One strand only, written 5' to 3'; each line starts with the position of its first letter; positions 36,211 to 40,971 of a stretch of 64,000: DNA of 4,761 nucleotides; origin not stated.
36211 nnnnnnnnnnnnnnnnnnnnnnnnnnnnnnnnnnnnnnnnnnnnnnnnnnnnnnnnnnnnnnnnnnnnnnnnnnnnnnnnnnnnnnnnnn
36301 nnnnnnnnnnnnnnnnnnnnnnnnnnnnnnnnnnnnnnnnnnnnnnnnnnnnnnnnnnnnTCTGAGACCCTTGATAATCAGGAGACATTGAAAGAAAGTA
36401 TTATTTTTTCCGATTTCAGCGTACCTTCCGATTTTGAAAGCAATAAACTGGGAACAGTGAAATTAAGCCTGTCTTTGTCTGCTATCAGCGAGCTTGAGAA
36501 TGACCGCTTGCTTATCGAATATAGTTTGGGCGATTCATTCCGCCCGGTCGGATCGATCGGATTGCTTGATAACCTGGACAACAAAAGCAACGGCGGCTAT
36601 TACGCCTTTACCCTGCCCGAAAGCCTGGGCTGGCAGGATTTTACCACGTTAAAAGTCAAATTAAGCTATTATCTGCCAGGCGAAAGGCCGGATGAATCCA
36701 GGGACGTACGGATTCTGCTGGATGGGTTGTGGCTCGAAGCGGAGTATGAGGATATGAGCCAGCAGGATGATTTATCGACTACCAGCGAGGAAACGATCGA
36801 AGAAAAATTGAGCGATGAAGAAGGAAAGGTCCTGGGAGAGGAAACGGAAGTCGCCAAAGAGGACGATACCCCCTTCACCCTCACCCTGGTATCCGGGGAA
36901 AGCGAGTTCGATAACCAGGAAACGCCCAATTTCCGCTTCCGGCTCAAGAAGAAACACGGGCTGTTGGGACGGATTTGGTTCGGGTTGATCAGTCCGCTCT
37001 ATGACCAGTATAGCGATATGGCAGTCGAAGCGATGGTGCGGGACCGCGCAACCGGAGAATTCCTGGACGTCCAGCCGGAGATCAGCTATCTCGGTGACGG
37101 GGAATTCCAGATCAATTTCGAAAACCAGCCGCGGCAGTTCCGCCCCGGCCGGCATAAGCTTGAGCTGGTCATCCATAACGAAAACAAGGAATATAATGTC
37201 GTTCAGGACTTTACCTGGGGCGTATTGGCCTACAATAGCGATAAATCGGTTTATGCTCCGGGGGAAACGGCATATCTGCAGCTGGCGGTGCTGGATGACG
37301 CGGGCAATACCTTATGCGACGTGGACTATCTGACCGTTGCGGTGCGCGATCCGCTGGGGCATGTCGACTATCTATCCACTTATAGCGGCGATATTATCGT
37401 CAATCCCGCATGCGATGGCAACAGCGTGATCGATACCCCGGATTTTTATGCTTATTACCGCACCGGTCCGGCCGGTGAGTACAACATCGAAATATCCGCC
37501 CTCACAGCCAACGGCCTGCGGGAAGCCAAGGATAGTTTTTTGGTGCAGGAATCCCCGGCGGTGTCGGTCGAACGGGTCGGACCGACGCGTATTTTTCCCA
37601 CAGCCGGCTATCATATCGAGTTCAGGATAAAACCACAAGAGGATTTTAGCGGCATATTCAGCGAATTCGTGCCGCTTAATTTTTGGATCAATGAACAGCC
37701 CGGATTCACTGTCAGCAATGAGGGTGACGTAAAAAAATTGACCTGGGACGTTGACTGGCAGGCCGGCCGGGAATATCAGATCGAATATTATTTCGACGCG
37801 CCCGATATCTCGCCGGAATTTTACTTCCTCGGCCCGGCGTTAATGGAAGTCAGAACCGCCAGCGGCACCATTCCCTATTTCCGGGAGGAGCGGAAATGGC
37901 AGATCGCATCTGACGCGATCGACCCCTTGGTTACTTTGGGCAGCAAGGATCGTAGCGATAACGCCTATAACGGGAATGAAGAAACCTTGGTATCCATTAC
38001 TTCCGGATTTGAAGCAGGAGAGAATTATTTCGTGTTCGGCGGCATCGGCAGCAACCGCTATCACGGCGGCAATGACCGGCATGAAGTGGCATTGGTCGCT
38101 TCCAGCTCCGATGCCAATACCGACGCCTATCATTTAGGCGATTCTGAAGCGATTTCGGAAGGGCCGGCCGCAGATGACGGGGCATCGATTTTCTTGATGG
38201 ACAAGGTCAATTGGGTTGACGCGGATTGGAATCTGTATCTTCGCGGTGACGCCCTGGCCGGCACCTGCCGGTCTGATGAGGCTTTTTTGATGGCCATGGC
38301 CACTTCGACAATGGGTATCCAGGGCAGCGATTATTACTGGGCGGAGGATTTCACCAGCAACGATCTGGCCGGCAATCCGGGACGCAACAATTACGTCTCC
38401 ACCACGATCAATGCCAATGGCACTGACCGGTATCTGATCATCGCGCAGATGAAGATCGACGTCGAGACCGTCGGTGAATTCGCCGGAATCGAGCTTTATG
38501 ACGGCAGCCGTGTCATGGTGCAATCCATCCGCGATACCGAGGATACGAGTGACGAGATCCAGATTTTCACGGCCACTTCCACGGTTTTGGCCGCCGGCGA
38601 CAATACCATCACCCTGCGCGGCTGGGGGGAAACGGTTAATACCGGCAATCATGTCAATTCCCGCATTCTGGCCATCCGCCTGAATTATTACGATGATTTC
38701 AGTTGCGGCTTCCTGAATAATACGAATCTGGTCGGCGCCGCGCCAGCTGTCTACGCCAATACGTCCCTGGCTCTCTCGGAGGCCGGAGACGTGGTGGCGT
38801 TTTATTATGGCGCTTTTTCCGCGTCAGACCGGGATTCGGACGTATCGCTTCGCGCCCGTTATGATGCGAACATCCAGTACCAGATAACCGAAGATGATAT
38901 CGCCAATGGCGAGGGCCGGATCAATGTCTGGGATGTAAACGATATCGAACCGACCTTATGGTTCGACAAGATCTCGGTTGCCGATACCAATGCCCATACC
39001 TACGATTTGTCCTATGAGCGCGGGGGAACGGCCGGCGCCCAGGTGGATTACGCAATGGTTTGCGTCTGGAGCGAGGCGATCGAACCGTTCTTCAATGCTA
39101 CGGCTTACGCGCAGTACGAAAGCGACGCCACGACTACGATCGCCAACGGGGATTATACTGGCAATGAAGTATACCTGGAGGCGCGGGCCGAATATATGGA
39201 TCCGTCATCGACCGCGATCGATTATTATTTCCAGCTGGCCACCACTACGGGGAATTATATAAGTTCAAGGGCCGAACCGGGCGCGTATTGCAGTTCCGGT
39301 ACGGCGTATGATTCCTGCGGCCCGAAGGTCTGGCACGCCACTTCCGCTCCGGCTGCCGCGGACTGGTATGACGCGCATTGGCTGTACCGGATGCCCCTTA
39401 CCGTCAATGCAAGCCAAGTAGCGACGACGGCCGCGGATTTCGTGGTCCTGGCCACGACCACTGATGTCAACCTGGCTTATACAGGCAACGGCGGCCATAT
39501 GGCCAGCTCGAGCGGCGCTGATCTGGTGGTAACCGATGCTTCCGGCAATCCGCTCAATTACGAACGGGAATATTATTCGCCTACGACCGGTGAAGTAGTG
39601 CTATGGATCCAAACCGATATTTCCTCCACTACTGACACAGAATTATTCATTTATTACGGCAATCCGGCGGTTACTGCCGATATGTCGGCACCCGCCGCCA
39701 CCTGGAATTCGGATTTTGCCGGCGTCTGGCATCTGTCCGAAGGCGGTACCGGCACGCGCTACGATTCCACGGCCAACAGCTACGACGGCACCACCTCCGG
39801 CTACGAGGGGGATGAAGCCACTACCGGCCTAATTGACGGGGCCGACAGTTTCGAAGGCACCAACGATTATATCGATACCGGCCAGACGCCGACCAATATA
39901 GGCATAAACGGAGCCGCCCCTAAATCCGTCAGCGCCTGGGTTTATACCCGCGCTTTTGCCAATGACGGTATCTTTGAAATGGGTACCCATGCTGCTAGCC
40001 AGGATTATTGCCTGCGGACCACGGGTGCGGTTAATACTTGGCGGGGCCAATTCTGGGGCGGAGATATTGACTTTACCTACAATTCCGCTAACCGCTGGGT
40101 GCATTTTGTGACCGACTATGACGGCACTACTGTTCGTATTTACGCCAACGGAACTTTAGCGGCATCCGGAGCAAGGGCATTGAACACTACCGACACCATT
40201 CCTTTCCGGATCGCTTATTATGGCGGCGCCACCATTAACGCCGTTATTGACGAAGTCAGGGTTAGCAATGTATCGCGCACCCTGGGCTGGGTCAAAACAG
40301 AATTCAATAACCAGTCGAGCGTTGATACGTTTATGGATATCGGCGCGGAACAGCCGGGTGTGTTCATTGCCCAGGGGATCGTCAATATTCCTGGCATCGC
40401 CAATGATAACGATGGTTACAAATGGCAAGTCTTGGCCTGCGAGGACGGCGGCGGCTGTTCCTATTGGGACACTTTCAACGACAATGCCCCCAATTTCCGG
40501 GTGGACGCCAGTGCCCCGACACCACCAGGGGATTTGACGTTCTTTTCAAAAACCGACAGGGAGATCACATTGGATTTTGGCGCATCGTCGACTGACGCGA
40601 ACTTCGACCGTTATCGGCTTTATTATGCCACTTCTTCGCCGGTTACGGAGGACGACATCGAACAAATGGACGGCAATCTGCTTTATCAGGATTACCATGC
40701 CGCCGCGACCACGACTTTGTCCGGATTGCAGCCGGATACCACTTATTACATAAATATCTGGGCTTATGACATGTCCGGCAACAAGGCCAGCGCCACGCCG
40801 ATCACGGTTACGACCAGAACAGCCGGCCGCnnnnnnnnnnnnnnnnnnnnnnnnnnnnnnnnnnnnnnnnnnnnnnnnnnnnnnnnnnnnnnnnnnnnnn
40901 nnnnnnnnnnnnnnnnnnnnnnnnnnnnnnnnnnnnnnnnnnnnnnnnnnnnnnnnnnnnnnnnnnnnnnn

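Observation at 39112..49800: Three ~3.56-kb super-repeats, each containing a ~600-aa array of domains I cannot assign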

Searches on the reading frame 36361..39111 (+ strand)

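Call 77: search_protein_families(library=pfam, proteins=[window:36361-39111:+], max_evalue=0.1)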
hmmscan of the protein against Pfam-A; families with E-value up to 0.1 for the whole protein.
window:36361-39111:+ (917 aa): 1 family
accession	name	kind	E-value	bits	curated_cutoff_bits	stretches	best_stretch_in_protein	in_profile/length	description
PF01835.25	MG2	-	0.019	15.7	32.8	0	293-336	6-48/96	MG2 domain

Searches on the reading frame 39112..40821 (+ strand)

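Call 46: search_protein_families(library=ncbifam, proteins=[window:39112-40821:+], max_evalue=1)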
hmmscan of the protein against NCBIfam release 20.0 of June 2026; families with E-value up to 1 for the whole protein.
window:39112-40821:+ (570 aa): 1 family
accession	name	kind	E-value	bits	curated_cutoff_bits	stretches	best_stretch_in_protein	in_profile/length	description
NF045522.1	MXAN_2561_fam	equivalog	0.0031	17.1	150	1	451-562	151-251/304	MXAN_2561 family MXYO-CTERM-anchored protein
